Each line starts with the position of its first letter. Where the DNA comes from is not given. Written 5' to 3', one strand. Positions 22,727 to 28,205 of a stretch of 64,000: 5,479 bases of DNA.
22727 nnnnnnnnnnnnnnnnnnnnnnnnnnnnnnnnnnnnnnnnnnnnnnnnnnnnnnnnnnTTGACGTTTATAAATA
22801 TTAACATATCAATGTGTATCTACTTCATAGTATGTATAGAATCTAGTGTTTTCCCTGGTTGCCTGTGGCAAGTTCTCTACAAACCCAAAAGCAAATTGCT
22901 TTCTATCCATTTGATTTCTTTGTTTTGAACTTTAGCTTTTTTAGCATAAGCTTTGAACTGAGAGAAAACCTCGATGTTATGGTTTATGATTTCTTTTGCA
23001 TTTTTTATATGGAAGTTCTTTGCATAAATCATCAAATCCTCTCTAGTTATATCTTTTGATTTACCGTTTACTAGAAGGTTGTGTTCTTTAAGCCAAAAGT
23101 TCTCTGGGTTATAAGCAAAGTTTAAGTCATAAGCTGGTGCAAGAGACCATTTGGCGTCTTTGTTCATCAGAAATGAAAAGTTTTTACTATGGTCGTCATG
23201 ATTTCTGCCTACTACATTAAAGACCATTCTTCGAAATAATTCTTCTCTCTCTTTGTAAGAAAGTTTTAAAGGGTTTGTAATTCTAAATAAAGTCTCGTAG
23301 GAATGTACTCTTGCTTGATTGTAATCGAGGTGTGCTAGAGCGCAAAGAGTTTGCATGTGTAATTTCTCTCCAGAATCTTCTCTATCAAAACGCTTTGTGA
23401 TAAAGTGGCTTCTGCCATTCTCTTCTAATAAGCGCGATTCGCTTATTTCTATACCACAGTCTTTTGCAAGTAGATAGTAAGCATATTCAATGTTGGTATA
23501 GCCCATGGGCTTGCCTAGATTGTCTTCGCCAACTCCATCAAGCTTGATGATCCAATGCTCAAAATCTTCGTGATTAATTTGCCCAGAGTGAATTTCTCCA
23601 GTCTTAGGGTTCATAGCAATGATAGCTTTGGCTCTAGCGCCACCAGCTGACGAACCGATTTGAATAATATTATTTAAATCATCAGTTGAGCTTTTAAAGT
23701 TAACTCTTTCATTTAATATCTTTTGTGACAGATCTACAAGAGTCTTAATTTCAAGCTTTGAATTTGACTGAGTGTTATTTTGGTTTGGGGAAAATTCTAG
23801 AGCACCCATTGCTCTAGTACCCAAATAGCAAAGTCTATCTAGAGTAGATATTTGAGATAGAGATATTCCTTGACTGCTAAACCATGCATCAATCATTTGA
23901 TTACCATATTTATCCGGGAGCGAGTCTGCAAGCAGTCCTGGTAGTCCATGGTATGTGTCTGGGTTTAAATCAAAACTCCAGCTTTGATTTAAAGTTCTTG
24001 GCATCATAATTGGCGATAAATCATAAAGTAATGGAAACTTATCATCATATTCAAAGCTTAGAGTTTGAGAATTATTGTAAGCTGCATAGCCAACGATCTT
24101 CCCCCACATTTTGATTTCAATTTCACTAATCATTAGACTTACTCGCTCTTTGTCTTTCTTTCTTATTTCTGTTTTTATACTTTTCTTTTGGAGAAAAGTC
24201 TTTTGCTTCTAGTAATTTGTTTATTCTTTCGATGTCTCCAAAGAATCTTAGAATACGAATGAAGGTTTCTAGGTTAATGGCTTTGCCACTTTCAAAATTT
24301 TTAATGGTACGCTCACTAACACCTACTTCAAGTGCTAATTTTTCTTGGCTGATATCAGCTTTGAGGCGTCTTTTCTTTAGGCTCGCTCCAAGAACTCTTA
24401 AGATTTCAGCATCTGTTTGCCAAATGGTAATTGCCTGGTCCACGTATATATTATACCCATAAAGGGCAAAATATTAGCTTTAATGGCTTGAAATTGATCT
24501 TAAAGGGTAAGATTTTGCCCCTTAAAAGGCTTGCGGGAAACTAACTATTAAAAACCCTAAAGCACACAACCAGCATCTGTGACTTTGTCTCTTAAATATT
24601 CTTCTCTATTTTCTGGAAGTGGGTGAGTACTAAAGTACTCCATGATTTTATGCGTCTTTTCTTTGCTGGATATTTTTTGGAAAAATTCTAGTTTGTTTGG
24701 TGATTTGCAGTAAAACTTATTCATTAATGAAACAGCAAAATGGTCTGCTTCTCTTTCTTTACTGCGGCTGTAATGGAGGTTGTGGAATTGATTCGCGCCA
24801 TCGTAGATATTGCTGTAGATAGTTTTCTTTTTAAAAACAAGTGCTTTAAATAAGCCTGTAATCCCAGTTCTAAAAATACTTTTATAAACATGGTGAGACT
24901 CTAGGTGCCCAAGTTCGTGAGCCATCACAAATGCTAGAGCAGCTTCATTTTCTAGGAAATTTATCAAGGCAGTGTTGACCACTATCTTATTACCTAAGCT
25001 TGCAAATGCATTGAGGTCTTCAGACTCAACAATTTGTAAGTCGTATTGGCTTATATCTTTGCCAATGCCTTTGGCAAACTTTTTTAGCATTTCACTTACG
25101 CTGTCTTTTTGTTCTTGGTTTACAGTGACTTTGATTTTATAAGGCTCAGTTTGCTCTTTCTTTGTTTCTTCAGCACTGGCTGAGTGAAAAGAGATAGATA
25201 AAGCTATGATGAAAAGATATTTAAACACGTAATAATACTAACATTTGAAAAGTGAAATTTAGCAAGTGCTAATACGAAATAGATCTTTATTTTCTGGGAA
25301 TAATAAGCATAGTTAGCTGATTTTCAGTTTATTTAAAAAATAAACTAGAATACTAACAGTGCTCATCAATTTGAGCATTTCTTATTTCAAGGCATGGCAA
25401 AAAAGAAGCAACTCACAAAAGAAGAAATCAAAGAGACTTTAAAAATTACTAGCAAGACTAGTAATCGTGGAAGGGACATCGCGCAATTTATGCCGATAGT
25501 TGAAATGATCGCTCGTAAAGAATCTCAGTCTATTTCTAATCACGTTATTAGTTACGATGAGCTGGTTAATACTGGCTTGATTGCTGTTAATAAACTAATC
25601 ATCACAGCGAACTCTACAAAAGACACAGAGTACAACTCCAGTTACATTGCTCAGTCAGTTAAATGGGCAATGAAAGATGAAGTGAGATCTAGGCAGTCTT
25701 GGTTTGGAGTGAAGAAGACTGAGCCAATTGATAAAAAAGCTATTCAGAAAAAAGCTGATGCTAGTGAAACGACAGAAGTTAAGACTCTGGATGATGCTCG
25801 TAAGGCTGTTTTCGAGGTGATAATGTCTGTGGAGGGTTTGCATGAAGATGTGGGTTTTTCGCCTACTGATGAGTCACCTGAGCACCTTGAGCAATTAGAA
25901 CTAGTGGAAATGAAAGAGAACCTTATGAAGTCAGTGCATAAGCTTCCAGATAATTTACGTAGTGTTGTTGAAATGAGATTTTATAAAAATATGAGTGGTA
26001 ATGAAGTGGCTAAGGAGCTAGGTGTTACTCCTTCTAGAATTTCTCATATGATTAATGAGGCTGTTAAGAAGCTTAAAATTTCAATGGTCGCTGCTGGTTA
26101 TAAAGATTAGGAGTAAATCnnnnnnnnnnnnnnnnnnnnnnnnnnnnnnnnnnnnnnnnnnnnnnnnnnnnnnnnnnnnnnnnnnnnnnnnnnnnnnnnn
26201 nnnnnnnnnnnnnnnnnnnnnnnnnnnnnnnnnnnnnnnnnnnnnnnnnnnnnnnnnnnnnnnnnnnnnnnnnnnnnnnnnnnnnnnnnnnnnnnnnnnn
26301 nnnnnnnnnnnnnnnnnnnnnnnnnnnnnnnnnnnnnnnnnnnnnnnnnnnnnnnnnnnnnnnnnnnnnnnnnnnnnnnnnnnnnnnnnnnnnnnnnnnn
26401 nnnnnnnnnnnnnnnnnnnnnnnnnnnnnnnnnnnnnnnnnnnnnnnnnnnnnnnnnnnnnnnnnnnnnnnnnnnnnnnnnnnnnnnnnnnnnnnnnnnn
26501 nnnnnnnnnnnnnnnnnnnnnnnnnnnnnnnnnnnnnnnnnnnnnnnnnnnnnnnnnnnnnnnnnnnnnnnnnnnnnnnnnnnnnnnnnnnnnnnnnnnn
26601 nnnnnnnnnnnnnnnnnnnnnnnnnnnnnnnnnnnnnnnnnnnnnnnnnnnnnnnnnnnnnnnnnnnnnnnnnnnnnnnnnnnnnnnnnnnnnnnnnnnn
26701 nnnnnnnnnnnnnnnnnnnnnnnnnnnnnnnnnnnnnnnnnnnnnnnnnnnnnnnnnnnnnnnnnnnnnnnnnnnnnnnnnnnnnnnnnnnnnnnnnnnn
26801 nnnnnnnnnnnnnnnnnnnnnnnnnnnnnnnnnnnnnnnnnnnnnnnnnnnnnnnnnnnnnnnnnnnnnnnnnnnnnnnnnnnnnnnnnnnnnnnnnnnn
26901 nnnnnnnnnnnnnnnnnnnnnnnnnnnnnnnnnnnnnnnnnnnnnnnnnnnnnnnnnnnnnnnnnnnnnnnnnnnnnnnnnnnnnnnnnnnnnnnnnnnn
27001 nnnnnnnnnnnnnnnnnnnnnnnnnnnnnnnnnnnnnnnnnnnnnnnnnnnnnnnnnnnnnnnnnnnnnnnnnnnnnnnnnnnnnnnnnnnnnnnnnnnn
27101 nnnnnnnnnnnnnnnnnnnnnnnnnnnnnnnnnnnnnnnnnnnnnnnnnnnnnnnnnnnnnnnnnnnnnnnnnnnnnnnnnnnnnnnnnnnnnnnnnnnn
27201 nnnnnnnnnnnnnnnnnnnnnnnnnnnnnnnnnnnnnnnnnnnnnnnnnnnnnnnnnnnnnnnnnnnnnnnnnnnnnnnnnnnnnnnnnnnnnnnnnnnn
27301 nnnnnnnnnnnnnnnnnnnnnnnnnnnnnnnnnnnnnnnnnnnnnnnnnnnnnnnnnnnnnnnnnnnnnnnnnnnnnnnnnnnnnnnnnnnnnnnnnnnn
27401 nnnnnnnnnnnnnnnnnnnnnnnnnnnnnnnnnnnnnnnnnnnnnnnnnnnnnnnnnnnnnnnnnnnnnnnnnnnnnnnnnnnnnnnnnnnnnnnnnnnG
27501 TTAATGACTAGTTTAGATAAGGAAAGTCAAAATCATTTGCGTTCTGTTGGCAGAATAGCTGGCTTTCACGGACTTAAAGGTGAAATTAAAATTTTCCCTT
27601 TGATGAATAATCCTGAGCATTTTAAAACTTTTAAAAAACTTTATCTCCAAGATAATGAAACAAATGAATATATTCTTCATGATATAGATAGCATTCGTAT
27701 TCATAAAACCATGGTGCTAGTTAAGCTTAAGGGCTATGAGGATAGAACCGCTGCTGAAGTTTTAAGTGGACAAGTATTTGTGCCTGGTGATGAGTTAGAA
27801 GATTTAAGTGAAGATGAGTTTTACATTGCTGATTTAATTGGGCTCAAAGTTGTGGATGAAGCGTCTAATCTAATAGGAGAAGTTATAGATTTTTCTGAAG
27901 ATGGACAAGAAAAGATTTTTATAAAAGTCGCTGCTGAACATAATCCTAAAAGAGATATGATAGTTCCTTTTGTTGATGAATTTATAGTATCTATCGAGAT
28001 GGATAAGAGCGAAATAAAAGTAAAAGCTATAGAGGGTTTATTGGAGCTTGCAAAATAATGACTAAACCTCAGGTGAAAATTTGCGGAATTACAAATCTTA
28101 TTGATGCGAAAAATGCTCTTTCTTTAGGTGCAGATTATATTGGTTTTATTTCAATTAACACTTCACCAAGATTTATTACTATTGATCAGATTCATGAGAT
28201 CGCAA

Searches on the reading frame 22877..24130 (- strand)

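Call 23: search_protein_families(library=pfam, proteins=[window:22877-24130:-], max_evalue=0.001)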
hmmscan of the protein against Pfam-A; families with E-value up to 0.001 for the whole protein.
window:22877-24130:- (417 aa): 2 families
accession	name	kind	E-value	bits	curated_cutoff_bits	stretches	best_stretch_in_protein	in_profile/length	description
PF07804.18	HipA_C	-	1.2e-50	172.5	30.5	1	160-384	1-204/213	HipA-like C-terminal domain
PF13657.11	Couple_hipA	-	1.5e-14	54.7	22.5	1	5-113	2-98/99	HipA N-terminal domain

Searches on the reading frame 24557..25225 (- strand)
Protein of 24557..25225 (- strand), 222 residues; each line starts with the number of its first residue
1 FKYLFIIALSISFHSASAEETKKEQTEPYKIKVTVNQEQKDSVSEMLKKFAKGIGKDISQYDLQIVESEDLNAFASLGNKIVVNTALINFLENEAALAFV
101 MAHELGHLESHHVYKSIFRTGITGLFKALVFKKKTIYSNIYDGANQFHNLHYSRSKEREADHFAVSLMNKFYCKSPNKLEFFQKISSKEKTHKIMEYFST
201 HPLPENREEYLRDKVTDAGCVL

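Call 32: search_protein_families(library=pfam, proteins=[window:24557-25225:-], max_evalue=0.001)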
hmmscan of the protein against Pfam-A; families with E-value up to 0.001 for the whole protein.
window:24557-25225:- (222 aa): 1 family
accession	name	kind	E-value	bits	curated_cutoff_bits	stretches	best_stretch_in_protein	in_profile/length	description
PF01435.24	Peptidase_M48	-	4.4e-28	98.8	20.3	1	39-212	3-183/186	Peptidase family M48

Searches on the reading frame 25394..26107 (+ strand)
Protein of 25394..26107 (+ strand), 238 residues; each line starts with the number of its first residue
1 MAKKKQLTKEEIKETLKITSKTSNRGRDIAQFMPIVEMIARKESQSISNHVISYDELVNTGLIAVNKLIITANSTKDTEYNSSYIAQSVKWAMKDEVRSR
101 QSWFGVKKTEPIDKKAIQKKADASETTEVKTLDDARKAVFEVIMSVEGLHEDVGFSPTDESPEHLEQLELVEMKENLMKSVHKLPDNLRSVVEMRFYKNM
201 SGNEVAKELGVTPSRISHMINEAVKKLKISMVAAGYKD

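Call 32: search_protein_families(library=pfam, proteins=[window:25394-26107:+], max_evalue=0.001)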
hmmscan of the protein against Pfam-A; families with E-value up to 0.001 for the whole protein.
window:25394-26107:+ (238 aa): 2 families
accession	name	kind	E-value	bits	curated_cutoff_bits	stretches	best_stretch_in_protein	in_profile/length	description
PF04545.22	Sigma70_r4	-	8e-11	41.7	24.1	1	182-228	3-49/50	Sigma-70, region 4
PF08281.18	Sigma70_r4_2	-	5.2e-08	32.8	25.7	1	175-227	2-54/54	Sigma-70, region 4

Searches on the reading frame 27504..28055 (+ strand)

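Call 32: search_protein_families(library=pfam, proteins=[window:27504-28055:+], max_evalue=0.001)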
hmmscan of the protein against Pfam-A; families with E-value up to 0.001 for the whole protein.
window:27504-28055:+ (184 aa): 3 families
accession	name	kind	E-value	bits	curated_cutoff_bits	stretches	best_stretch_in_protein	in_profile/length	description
PF01782.24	RimM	-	3.7e-19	69.2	23.5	1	15-90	2-76/84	RimM N-terminal domain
PF24986.1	PRC_RimM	-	1.8e-09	37.6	27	1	110-178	3-68/69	RimM PRC barrel domain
PF05239.21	PRC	-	5.8e-08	33.1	21.2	1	103-179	1-77/78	PRC-barrel domain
